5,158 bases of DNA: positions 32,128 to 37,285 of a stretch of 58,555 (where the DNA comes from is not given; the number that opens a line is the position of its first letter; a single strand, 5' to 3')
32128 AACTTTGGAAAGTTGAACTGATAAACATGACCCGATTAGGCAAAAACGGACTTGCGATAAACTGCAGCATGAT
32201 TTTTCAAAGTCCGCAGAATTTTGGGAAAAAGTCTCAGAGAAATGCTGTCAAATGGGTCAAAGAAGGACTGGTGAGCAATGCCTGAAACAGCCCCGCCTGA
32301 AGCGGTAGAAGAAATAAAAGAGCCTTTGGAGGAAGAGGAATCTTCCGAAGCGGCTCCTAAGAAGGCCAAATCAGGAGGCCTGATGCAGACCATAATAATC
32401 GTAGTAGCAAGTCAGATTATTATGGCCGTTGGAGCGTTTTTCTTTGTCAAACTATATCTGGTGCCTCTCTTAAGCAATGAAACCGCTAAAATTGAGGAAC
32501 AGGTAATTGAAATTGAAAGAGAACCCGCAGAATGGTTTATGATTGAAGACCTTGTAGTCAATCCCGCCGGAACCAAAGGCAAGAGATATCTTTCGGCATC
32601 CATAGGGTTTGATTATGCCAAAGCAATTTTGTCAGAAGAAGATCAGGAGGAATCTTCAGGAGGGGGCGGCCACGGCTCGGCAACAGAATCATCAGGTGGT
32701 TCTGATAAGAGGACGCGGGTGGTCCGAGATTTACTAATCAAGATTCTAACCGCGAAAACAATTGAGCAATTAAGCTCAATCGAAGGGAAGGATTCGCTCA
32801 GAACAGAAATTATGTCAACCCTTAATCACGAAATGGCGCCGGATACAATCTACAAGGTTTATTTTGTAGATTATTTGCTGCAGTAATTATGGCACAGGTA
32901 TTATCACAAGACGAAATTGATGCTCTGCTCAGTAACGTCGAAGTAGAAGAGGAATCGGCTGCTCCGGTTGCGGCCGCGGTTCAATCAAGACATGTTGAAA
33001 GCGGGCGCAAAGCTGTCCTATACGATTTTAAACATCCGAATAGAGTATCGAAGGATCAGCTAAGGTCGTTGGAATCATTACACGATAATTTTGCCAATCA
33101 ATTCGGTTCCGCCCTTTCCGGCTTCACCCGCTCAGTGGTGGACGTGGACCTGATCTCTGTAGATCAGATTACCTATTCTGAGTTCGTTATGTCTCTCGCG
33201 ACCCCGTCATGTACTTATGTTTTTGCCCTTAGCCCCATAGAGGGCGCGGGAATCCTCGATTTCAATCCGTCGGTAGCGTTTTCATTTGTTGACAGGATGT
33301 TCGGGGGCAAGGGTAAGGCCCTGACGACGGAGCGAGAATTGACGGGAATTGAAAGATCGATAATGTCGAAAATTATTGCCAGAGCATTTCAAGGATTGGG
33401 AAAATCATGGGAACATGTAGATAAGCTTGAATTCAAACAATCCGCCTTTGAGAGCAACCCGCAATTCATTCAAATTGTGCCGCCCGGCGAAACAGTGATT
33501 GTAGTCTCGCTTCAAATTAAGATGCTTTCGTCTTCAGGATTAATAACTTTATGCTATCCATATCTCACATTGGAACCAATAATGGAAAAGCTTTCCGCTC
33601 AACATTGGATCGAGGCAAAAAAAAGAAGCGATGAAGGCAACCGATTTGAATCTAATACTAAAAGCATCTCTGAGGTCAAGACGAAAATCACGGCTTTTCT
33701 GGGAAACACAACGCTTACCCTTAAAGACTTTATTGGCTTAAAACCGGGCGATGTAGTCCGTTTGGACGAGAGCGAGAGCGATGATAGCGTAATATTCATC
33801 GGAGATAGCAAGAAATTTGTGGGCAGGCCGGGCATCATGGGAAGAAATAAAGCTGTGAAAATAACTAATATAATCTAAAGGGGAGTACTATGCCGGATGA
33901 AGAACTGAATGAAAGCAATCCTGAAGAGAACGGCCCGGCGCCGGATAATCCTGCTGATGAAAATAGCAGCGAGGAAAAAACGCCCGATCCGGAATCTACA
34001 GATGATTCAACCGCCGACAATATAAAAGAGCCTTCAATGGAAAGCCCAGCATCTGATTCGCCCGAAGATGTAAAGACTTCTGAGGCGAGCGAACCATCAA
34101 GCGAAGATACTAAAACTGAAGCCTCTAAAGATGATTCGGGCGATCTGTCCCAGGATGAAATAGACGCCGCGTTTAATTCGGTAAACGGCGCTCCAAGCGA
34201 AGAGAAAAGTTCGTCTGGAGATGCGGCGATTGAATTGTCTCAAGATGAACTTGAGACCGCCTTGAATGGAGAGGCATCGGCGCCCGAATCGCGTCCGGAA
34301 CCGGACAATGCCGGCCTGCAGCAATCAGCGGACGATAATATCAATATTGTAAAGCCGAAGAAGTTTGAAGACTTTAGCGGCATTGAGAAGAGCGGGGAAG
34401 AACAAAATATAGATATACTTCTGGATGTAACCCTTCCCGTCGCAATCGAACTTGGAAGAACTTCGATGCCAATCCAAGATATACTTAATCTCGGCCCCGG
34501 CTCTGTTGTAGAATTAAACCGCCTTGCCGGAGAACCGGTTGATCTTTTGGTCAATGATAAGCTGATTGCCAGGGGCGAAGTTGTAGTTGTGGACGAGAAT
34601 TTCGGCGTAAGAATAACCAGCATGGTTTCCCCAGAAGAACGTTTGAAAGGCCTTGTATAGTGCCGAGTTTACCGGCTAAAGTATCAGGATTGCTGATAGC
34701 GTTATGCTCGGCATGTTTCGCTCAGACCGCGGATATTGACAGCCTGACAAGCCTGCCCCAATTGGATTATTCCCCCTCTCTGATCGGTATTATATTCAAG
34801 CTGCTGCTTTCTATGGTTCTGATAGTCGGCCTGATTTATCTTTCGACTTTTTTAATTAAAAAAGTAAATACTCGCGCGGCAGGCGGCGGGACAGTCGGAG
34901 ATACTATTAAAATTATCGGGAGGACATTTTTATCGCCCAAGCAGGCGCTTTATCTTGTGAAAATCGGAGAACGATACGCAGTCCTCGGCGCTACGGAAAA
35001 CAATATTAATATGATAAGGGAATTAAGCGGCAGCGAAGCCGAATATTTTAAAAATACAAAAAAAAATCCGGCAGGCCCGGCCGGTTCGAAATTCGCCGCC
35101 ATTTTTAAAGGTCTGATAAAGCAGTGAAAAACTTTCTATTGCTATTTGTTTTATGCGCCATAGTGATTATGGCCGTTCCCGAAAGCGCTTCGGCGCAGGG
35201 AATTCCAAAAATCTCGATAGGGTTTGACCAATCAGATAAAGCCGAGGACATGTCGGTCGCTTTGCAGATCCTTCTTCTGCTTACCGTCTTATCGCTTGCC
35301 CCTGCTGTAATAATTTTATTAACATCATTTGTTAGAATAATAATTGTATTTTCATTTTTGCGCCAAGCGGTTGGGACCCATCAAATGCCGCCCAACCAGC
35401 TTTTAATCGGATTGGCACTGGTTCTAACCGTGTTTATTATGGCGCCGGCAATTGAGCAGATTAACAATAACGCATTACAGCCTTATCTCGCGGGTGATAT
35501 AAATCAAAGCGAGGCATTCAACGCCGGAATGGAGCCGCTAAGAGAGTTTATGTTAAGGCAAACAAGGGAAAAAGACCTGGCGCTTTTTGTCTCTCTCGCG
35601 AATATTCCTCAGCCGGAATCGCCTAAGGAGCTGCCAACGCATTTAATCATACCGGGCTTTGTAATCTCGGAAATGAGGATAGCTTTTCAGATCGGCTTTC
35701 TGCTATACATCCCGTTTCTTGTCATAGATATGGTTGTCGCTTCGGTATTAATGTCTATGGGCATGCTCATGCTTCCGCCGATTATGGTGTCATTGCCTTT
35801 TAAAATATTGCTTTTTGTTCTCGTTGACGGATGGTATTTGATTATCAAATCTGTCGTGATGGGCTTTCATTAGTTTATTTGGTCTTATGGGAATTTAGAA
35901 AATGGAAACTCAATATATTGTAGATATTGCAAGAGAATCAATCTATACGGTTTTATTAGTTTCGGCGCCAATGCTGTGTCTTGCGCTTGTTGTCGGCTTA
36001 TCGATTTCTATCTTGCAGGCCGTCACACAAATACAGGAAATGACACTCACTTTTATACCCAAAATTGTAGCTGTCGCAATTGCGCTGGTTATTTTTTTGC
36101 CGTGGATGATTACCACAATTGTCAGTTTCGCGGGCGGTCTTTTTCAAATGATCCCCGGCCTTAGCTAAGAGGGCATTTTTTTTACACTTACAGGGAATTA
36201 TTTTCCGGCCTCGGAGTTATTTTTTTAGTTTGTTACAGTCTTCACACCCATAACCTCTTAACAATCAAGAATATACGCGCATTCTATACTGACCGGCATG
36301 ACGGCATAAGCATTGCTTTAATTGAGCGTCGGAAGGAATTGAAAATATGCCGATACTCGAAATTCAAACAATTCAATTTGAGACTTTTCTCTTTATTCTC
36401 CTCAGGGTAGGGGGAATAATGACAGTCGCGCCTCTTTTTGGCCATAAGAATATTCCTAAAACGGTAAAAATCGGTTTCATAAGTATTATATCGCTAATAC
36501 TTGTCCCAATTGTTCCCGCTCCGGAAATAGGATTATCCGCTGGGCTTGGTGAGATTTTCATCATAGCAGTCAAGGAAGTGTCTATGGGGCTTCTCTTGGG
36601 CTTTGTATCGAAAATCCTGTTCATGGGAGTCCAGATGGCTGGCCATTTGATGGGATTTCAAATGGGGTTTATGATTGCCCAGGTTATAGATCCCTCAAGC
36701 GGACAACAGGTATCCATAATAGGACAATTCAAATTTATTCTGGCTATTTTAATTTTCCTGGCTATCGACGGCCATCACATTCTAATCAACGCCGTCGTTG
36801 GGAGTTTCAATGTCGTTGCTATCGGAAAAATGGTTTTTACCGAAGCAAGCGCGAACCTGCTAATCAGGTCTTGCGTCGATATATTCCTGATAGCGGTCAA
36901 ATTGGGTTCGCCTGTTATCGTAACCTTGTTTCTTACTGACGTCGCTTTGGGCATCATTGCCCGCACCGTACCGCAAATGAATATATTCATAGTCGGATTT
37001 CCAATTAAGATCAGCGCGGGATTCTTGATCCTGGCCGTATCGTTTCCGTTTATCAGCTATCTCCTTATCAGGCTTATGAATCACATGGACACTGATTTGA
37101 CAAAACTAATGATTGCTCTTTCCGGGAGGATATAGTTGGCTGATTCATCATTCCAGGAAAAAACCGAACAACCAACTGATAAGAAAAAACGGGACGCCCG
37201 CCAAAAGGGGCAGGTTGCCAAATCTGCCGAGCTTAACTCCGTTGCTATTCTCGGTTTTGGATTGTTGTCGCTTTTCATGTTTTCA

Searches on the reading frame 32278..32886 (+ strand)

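Call 26: search_protein_families(library=pfam, proteins=[window:32278-32886:+], max_evalue=0.001)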
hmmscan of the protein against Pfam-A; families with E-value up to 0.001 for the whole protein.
window:32278-32886:+ (202 aa): 1 family
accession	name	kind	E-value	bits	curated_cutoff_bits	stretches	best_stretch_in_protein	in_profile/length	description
PF03748.19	FliL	-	1.6e-15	57.9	24.6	1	89-202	4-103/103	Flagellar basal body-associated protein FliL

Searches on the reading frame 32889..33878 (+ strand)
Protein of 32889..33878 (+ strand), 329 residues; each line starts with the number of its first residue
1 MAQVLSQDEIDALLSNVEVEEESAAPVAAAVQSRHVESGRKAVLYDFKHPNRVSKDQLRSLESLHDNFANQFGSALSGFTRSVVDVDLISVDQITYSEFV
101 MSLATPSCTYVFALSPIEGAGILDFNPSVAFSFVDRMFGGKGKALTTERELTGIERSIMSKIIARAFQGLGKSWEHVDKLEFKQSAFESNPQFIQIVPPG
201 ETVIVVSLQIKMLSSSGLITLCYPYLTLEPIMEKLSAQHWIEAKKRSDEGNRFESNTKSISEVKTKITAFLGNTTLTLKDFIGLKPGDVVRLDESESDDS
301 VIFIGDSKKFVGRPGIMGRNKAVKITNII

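Call 26: search_protein_families(library=pfam, proteins=[window:32889-33878:+], max_evalue=0.001)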
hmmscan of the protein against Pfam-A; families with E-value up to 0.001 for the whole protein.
window:32889-33878:+ (329 aa): 2 families
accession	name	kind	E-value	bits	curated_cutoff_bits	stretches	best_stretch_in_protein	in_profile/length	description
PF02154.20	FliM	-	3.4e-63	213.5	27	1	45-235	1-192/192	Flagellar motor switch protein FliM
PF01052.25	FliMN_C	-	8.7e-19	67.7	23.8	1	259-329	2-72/73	Type III flagellar switch regulator (C-ring) FliN C-term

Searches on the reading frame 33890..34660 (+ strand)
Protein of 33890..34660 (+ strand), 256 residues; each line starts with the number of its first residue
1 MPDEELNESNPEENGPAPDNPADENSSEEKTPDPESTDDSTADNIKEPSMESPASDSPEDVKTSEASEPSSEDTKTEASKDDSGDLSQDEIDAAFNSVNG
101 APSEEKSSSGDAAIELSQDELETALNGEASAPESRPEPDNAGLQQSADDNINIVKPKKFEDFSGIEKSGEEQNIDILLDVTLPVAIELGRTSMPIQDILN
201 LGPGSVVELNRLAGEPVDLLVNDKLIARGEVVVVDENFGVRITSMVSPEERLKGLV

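Call 26: search_protein_families(library=pfam, proteins=[window:33890-34660:+], max_evalue=0.001)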
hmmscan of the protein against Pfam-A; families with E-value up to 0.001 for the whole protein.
window:33890-34660:+ (256 aa): 1 family
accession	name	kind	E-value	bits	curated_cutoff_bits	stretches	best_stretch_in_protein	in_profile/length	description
PF01052.25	FliMN_C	-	2e-26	92.1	23.8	1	177-246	3-72/73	Type III flagellar switch regulator (C-ring) FliN C-term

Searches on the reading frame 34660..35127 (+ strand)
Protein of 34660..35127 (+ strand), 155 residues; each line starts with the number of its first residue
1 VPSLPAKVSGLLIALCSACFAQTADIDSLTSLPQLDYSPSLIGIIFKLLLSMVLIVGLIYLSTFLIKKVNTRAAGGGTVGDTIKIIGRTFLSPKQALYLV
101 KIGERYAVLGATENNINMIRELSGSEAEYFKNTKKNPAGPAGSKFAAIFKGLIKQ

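Call 26: search_protein_families(library=pfam, proteins=[window:34660-35127:+], max_evalue=0.001)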
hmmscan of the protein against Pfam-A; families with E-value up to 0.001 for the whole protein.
window:34660-35127:+ (155 aa): 1 family
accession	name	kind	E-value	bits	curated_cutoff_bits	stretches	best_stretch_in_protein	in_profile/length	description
PF04347.18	FliO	-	2e-14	53.8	22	1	64-154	1-91/91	Flagellar biosynthesis protein, FliO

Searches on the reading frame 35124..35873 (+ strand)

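Call 26: search_protein_families(library=pfam, proteins=[window:35124-35873:+], max_evalue=0.001)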
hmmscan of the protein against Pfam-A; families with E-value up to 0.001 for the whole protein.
window:35124-35873:+ (249 aa): 1 family
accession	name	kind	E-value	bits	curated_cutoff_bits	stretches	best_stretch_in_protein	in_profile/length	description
PF00813.25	FliP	-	4.3e-82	275.1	26.9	1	52-243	1-190/191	FliP family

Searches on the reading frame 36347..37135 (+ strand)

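Call 26: search_protein_families(library=pfam, proteins=[window:36347-37135:+], max_evalue=0.001)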
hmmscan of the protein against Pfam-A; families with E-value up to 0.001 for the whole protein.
window:36347-37135:+ (262 aa): 1 family
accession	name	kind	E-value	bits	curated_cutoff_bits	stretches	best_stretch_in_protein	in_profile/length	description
PF01311.25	Bac_export_1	-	3.9e-68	229.9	27.8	1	12-246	2-229/230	Bacterial export proteins, family 1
